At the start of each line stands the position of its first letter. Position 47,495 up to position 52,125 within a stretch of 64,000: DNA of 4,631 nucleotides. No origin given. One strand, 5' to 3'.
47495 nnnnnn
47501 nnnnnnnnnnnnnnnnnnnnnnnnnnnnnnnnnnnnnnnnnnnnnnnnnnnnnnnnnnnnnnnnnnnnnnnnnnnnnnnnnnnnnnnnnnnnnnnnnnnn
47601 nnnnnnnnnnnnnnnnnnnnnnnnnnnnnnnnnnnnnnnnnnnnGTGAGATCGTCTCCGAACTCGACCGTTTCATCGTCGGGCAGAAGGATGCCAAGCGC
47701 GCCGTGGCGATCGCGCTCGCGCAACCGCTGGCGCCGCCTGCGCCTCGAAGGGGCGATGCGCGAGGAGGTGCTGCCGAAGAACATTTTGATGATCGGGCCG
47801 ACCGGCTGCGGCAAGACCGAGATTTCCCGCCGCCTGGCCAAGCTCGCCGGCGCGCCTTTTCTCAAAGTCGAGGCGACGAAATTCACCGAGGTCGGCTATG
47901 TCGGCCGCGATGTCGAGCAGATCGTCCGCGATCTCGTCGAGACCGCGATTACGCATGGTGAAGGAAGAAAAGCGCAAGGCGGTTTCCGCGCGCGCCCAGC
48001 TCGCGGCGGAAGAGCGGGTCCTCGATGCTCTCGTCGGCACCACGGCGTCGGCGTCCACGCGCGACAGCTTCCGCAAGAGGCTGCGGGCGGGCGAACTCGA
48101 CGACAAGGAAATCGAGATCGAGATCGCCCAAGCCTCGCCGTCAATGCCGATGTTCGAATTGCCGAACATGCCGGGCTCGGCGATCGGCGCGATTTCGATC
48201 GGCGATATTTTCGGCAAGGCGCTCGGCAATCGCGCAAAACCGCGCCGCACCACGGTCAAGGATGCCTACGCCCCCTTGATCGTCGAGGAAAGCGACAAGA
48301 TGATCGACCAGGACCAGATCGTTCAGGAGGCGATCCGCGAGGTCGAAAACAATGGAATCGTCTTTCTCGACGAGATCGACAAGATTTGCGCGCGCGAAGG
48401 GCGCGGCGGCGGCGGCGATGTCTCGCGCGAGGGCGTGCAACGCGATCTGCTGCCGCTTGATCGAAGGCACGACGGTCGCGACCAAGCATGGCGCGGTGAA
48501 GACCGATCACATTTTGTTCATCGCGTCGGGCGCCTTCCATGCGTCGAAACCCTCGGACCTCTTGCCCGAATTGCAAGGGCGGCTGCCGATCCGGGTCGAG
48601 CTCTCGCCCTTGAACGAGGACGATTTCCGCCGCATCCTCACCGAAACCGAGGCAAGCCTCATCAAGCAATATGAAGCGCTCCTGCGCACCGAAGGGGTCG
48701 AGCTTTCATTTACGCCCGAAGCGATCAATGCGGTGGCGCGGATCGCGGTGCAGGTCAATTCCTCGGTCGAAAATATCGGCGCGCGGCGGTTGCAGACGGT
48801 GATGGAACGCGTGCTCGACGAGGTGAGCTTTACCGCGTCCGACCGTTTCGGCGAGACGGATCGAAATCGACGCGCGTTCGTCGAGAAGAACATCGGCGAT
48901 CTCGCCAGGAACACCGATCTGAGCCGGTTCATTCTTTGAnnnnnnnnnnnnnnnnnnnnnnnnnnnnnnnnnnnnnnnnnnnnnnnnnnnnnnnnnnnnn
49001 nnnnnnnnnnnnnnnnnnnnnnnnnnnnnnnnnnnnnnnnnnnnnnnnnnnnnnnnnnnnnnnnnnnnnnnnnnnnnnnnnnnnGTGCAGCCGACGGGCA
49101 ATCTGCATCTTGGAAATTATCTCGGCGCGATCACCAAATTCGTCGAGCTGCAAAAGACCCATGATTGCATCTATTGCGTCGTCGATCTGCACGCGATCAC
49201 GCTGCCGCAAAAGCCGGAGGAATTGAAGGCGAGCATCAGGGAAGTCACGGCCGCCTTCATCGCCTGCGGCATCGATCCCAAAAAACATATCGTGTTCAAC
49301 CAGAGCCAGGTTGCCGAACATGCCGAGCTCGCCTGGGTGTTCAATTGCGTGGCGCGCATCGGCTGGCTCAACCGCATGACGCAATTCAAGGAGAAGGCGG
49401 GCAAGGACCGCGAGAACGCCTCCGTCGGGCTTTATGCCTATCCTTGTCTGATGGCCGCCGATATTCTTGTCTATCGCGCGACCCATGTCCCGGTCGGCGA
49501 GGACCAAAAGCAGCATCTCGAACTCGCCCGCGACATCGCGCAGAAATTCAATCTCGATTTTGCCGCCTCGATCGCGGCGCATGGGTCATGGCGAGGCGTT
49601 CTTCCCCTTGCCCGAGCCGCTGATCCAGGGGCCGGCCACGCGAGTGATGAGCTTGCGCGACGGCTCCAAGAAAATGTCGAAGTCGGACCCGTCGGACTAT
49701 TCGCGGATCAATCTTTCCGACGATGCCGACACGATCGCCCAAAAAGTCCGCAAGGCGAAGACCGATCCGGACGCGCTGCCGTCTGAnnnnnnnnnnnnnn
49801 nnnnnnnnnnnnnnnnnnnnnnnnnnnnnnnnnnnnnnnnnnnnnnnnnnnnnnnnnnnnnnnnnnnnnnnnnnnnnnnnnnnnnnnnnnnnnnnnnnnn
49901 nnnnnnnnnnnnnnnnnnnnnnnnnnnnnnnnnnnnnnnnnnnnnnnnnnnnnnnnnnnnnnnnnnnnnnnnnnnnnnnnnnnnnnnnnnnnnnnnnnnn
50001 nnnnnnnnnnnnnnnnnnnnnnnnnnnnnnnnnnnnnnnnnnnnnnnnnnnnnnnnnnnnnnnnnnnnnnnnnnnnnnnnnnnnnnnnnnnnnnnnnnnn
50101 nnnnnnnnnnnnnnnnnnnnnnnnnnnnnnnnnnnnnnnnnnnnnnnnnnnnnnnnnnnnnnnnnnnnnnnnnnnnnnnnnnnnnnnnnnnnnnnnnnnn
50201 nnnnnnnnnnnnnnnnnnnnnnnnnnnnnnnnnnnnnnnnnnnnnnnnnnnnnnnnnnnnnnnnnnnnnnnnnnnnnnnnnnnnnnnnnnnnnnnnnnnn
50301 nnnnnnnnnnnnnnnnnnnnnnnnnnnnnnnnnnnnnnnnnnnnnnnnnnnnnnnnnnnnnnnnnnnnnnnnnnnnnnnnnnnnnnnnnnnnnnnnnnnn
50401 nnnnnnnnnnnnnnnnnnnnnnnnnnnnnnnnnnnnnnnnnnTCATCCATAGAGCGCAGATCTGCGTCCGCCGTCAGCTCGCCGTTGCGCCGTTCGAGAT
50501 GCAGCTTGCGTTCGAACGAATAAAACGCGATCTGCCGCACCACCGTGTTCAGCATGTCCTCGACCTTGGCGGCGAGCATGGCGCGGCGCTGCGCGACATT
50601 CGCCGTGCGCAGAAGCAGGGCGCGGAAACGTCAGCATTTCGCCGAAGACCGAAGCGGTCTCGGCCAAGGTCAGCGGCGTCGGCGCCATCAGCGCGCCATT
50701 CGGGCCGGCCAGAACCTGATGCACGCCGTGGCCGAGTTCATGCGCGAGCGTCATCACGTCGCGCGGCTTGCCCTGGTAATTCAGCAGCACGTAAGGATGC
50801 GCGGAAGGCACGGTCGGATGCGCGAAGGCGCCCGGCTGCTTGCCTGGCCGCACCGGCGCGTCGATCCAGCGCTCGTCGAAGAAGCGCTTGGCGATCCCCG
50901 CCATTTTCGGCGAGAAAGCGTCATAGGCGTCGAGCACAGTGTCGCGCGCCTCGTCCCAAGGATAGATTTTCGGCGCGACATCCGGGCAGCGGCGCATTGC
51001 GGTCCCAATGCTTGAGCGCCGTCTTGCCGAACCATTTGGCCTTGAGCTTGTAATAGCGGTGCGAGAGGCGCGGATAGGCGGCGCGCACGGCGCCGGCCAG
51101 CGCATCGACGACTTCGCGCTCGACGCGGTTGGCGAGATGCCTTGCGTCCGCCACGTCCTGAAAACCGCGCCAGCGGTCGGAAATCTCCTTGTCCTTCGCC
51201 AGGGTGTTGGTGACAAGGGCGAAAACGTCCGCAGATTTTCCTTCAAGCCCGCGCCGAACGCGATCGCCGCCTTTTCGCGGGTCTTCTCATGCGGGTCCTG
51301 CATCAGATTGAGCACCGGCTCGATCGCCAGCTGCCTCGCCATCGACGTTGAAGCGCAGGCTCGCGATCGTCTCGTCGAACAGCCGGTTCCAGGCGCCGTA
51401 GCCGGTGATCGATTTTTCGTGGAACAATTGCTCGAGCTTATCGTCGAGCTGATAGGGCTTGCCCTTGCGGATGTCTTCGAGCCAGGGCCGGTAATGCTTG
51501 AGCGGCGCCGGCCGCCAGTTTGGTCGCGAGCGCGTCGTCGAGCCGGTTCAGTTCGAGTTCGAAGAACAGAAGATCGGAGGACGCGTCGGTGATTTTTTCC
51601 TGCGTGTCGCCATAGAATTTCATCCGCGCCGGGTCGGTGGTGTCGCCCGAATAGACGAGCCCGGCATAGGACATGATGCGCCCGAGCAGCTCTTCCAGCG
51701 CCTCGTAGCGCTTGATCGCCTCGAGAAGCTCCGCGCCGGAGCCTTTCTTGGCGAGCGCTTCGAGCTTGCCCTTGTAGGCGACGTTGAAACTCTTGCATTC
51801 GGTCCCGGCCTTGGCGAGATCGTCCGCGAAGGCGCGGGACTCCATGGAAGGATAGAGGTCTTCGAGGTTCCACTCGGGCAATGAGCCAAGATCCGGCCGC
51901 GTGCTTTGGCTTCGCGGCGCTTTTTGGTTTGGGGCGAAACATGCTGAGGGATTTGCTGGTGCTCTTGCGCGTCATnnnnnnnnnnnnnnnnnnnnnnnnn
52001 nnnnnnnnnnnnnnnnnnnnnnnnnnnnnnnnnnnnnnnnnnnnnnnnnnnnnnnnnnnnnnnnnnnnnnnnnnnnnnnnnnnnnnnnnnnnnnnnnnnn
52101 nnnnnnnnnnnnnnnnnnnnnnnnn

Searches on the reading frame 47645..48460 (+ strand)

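Call 65: search_protein_families(library=pfam, proteins=[window:47645-48460:+], max_evalue=0.001)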
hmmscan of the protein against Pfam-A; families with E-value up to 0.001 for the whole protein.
window:47645-48460:+ (271 aa): 3 families
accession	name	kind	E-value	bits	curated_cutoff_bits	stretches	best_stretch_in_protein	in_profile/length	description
PF00004.35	AAA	-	1.8e-06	28.9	21.2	1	47-98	1-50/131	ATPase family associated with various cellular activities (AAA)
PF07728.20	AAA_5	-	1e-05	26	22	1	46-82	1-38/139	AAA domain (dynein-related subfamily)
PF07724.20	AAA_2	-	0.00061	20.3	27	1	46-99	5-53/166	AAA domain (Cdc48 subfamily)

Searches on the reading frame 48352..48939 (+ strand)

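Call 65: search_protein_families(library=pfam, proteins=[window:48352-48939:+], max_evalue=0.001)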
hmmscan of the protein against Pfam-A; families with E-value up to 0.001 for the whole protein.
window:48352-48939:+ (195 aa): 2 families
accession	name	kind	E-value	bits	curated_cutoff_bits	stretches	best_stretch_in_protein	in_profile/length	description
PF07724.20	AAA_2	-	3.5e-10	40.6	27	1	35-81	97-166/166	AAA domain (Cdc48 subfamily)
PF10431.15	ClpB_D2-small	-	0.00013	22.4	21.9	1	87-156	1-61/81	C-terminal, D2-small domain, of ClpB protein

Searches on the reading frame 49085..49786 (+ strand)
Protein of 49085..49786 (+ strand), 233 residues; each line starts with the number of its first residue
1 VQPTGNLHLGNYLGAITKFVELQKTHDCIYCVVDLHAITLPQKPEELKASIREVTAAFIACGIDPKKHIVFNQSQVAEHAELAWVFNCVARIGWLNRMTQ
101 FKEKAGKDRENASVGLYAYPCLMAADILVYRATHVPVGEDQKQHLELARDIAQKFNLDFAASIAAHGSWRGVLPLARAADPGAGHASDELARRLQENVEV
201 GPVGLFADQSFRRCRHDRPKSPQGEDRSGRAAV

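Call 65: search_protein_families(library=pfam, proteins=[window:49085-49786:+], max_evalue=0.001)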
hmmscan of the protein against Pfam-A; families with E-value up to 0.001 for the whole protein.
window:49085-49786:+ (233 aa): 1 family
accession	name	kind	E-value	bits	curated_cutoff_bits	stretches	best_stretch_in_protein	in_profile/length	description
PF00579.31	tRNA-synt_1b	-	5.9e-54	183.8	21.1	1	1-158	12-177/292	tRNA synthetases class I (W and Y)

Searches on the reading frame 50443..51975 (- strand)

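Call 11: search_protein_families(library=pfam, proteins=[window:50443-51975:-], max_evalue=0.1)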
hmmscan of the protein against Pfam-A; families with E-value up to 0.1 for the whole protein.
window:50443-51975:- (510 aa): 4 families
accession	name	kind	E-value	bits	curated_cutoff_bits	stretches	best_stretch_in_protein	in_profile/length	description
PF01432.26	Peptidase_M3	-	2.8e-16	60.4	27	1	363-450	181-286/457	Peptidase family M3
PF13513.12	HEAT_EZ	-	0.0063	17.5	27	1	216-241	28-53/55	HEAT-like repeat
PF02985.28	HEAT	-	0.028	15.1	23.5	1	218-242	2-26/31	HEAT repeat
PF06114.19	Peptidase_M78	-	0.1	12.9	22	0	392-422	27-58/123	IrrE N-terminal-like domain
